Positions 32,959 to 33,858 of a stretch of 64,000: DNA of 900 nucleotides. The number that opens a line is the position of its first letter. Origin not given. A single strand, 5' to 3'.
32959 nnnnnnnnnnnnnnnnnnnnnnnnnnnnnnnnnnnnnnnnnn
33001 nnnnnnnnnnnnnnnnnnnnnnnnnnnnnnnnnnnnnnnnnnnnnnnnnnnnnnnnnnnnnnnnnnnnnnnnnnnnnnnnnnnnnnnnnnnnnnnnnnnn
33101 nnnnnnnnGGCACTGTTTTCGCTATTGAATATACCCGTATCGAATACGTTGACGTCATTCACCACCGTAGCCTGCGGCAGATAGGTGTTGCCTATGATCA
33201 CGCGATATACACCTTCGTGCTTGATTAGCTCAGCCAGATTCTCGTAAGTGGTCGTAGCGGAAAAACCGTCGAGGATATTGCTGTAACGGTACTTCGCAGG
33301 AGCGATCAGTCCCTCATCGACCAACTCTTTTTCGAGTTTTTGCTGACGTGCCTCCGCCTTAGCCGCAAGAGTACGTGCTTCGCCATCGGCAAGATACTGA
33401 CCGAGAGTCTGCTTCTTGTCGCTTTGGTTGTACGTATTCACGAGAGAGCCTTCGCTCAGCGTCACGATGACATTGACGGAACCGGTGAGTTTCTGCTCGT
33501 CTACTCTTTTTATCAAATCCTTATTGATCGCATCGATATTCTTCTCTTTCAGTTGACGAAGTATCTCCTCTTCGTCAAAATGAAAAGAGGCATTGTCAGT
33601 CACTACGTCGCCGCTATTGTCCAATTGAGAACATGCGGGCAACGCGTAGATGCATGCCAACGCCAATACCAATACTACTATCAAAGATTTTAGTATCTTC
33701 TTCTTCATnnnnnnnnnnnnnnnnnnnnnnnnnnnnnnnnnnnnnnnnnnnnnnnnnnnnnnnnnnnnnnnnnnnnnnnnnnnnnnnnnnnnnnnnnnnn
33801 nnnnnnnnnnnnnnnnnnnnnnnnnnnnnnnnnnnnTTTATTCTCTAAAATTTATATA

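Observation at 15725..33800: One ~18-kb operon joining a giant cell-envelope subtilase, two lipoproteins and an expanded peptide-type ABC importer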

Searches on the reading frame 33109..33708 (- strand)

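Call 60: search_protein_families(library=pfam, proteins=[window:33109-33708:-], max_evalue=1)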
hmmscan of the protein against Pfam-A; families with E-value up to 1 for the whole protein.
window:33109-33708:- (200 aa): 7 families
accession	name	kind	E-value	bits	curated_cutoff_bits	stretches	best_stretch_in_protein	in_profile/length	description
PF13721.11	SecD-TM1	-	0.0064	17.4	30.5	1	7-60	8-64/103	SecD export protein N-terminal TM region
PF01663.27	Phosphodiest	-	0.0093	16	23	1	45-165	180-282/342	Type I phosphodiesterase / nucleotide pyrophosphatase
PF05922.21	Inhibitor_I9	-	0.0096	17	21.2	1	81-171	3-74/82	Peptidase inhibitor I9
PF17760.6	UvrA_inter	-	0.037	14.3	23.3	0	35-90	48-104/109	UvrA interaction domain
PF25682.1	Phage_VG64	-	0.073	13.3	27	1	7-57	2-49/127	Mycobacterium phage VG64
PF11491.13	DUF3213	-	0.095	13.3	27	0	160-190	19-48/85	Protein of unknown function (DUF3213)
PF25676.1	T4_Spackle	-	0.7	11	27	0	6-72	1-66/96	Bacteriophage T4 Spackle protein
